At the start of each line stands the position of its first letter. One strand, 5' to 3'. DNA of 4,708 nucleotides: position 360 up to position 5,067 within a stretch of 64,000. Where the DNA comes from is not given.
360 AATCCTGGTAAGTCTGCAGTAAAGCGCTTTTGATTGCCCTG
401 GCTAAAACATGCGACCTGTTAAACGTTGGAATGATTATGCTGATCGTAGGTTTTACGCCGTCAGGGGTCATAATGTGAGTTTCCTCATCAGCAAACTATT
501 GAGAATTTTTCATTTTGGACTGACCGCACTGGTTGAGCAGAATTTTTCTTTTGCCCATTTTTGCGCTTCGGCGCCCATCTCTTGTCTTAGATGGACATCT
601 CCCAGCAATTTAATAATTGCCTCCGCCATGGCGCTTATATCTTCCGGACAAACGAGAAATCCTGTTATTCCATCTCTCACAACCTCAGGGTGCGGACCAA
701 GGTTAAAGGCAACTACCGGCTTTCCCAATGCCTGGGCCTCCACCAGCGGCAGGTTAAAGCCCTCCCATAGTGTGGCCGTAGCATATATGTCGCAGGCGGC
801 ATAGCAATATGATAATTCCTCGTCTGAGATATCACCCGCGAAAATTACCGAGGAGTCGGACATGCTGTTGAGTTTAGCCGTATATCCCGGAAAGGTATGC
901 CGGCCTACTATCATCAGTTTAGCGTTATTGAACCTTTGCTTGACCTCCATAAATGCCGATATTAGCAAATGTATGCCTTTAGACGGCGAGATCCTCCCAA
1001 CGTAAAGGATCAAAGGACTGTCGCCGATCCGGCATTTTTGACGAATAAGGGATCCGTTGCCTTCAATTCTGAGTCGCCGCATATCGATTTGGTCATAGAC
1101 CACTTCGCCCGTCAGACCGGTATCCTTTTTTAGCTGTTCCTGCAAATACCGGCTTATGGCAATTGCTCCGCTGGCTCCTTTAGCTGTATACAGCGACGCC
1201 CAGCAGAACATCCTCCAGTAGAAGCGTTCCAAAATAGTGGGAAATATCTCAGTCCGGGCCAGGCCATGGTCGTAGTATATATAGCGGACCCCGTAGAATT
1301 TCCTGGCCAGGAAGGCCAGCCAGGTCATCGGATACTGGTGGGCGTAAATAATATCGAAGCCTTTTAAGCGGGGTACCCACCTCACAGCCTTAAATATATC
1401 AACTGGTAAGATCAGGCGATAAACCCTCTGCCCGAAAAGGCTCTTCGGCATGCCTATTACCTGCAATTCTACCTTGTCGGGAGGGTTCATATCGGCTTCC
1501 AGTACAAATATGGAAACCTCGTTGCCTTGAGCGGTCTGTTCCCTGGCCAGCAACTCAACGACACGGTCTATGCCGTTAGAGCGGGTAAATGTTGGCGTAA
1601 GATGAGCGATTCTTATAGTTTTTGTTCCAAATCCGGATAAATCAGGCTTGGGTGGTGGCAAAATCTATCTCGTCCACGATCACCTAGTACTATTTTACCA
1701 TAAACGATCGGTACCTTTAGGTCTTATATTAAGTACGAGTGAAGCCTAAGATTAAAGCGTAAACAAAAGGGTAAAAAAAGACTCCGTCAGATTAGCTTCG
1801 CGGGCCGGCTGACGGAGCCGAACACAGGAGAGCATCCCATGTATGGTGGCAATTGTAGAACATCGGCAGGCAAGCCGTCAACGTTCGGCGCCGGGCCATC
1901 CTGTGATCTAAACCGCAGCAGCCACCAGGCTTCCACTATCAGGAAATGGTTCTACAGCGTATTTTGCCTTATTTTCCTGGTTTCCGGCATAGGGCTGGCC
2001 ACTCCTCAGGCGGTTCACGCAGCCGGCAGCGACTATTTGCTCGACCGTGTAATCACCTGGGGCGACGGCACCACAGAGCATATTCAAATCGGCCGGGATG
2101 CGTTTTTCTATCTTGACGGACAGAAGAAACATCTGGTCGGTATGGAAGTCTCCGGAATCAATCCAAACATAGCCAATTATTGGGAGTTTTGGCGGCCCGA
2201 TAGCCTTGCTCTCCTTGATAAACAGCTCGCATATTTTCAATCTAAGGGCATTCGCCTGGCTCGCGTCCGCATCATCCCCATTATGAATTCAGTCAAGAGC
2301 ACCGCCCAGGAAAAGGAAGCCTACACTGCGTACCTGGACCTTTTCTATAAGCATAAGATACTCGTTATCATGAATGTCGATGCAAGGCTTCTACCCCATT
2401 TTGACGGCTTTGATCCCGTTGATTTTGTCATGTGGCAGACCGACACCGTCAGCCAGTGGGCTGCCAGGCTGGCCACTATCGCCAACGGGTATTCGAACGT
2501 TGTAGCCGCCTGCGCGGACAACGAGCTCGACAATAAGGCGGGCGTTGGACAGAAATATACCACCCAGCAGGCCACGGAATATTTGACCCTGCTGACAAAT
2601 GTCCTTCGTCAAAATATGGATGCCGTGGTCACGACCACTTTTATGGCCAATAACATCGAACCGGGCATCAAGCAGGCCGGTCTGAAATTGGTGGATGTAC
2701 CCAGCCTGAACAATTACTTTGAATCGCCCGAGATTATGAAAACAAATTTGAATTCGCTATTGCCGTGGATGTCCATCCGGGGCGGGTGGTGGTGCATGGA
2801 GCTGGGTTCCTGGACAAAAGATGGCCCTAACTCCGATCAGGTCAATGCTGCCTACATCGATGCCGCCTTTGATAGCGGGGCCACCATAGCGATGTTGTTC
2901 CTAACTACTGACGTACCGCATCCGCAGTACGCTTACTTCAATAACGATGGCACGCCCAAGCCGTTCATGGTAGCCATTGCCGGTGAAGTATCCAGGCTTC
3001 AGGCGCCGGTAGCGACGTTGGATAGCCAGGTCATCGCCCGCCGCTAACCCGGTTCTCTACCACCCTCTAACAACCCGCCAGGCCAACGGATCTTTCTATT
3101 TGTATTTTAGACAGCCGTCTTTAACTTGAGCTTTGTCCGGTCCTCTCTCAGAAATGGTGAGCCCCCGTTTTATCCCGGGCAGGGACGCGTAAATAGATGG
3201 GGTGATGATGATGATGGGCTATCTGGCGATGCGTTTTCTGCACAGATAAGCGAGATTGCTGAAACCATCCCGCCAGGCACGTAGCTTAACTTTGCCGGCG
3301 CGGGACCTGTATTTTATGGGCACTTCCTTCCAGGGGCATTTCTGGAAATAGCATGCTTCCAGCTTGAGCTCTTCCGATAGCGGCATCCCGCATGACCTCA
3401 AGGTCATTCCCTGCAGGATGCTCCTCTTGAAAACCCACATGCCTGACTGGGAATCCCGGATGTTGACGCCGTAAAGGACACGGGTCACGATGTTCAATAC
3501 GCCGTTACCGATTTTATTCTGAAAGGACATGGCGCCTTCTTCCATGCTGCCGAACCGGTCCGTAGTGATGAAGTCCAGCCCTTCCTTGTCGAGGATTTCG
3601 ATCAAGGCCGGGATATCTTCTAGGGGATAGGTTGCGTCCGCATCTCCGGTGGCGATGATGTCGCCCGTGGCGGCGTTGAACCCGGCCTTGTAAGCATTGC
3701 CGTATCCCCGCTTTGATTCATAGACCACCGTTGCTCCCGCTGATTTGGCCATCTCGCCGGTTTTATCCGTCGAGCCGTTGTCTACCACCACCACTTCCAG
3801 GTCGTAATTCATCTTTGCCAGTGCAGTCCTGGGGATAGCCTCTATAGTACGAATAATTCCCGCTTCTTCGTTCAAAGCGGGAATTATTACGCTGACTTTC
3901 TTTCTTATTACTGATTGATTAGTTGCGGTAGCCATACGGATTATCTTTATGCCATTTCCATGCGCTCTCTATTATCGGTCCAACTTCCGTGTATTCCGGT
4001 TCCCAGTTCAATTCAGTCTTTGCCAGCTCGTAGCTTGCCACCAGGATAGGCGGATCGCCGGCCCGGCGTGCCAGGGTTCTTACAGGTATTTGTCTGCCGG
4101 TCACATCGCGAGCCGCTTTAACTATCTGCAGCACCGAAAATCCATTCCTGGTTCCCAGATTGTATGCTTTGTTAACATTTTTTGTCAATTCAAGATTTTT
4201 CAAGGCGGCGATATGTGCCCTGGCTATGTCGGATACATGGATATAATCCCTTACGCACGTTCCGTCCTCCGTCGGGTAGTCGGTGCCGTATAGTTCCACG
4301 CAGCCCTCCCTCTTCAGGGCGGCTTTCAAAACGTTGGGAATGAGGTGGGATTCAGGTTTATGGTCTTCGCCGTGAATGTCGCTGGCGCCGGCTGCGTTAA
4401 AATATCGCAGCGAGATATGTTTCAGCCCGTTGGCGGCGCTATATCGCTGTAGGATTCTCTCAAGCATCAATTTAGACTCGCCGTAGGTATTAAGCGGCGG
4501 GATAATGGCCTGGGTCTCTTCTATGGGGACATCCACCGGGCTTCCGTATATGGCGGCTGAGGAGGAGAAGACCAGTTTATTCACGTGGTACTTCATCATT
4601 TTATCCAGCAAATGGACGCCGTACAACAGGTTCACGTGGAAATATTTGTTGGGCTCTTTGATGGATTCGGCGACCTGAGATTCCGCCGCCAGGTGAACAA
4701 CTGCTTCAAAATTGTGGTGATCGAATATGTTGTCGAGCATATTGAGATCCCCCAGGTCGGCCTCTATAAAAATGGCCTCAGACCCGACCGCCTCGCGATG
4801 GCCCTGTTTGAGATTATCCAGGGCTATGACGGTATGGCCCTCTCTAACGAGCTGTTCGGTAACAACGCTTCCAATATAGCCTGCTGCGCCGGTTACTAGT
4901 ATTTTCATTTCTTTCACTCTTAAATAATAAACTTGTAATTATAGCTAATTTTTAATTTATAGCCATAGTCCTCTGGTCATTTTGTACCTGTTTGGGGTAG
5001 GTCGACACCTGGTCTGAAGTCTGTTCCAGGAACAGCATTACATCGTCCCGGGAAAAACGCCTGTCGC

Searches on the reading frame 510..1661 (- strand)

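Call 16: search_protein_families(library=pfam, proteins=[window:510-1661:-], max_evalue=0.001)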
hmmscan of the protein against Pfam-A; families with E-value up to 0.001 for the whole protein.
window:510-1661:- (383 aa): 4 families
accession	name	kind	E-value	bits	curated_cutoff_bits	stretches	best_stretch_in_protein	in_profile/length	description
PF00534.26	Glycos_transf_1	-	1.3e-36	126.2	26.4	1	207-369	6-172/172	Glycosyl transferases group 1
PF13692.12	Glyco_trans_1_4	-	5.1e-34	118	27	1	216-355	2-142/142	Glycosyl transferases group 1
PF13439.12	Glyco_transf_4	-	4.1e-20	72.9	28.5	1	29-193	2-167/170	Glycosyltransferase Family 4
PF13579.12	Glyco_trans_4_4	-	3.5e-11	44.2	29.7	1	29-178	1-143/158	Glycosyl transferase 4-like domain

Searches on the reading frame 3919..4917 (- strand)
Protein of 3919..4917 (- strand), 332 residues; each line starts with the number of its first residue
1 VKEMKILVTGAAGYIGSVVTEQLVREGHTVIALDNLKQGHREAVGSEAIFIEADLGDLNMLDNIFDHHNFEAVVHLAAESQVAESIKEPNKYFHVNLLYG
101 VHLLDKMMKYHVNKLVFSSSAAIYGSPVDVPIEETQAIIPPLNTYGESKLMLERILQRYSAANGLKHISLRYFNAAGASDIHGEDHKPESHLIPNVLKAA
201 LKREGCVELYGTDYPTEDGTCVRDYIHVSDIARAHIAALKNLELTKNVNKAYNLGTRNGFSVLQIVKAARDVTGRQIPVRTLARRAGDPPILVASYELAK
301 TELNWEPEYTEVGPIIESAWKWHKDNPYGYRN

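Call 4: search_protein_families(library=pfam, proteins=[window:3919-4917:-], max_evalue=0.01)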
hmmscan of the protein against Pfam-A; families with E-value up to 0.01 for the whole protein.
window:3919-4917:- (332 aa): 10 families
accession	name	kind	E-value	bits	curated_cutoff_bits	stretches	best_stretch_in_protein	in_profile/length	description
PF01370.27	Epimerase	-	2.1e-60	204.5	20.9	1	6-255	1-240/240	NAD dependent epimerase/dehydratase family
PF16363.11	GDP_Man_Dehyd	-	2.3e-47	162.5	27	1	7-310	1-324/332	GDP-mannose 4,6 dehydratase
PF04321.23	RmlD_sub_bind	-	1.3e-17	64.2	27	1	4-160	1-140/287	RmlD substrate binding domain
PF01073.25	3Beta_HSD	-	3.3e-16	59.6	22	1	7-246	1-236/280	3-beta hydroxysteroid dehydrogenase/isomerase family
PF02719.21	Polysacc_synt_2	-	4.8e-11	42.8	20.2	1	6-178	1-174/293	Polysaccharide biosynthesis protein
PF05368.20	NmrA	-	1.4e-07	31.8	27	1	4-120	3-107/298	NmrA-like family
PF13460.12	NAD_binding_10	-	1.8e-07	31.7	27.2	1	10-158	1-133/184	NAD(P)H-binding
PF07993.18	NAD_binding_4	-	2.7e-05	23.9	20.1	0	68-168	87-200/258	Male sterility protein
PF00106.31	adh_short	-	0.0001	22.3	26.6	1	6-68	3-71/195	short chain dehydrogenase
PF03435.24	Sacchrp_dh_NADP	-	0.0002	22.1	25.1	1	6-85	1-84/129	Saccharopine dehydrogenase NADP binding domain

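Call 5: search_protein_families(library=ncbifam, proteins=[window:3919-4917:-], max_evalue=0.01)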
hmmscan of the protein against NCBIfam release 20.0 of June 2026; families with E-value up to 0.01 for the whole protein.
window:3919-4917:- (332 aa): 82 families (the best 25 are shown)
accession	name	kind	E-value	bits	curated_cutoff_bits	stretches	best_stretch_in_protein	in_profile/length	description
TIGR01179.1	galE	equivalog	4.1e-114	380.8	262.3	1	5-328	1-330/332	UDP-glucose 4-epimerase GalE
NF007956.0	PRK10675.1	subfamily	1.4e-71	241.4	394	1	4-331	1-337/338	UDP-glucose 4-epimerase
TIGR02197.1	heptose_epim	equivalog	4.4e-36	124.6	274.6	1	6-276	1-263/316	ADP-glyceromanno-heptose 6-epimerase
TIGR01181.1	dTDP_gluc_dehyt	equivalog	5.6e-34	117.7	365.1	1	5-327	1-315/321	dTDP-glucose 4,6-dehydratase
TIGR04180.1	EDH_00030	hypoth_equivalog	1.5e-24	86.6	475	1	6-309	1-296/297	NAD-dependent 4,6-dehydratase LegB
NF007490.0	PRK10084.1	subfamily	6.1e-22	78.1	649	2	4-112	1-116/361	dTDP-glucose 4,6-dehydratase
TIGR03466.1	HpnA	hypoth_equivalog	1.2e-20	73.7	367.65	1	4-181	1-176/327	hopanoid-associated sugar epimerase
NF011728.1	PRK15181.1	equivalog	7.7e-19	67.9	760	1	5-271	17-280/348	Vi polysaccharide biosynthesis UDP-N-acetylglucosaminuronic acid C-4 epimerase TviC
NF008360.0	PRK11150.1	equivalog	5.2e-18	65.3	452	1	6-270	2-251/310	ADP-glyceromanno-heptose 6-epimerase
TIGR02622.1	CDP_4_6_dhtase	equivalog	7.8e-18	64.7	278.45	1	3-325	4-332/352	CDP-glucose 4,6-dehydratase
NF043036.1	ErythonDh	equivalog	4e-17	62.4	325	1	4-161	1-165/321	D-erythronate dehydrogenase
NF007582.0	PRK10217.1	equivalog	6.2e-17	61.7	698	1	5-270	3-267/355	dTDP-glucose 4,6-dehydratase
NF042423.1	oxyalk_red_Shew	equivalog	5.5e-16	58.6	580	1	4-256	9-240/331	2-alkyl-3-oxoalkanoate reductase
NF047922.1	GDPFucSynFcl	equivalog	7.5e-16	58.4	500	1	3-325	2-303/308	GDP-L-fucose synthase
NF042422.1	oxyalk_red_OleD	equivalog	8e-16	58.3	580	1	4-273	1-250/329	2-alkyl-3-oxoalkanoate reductase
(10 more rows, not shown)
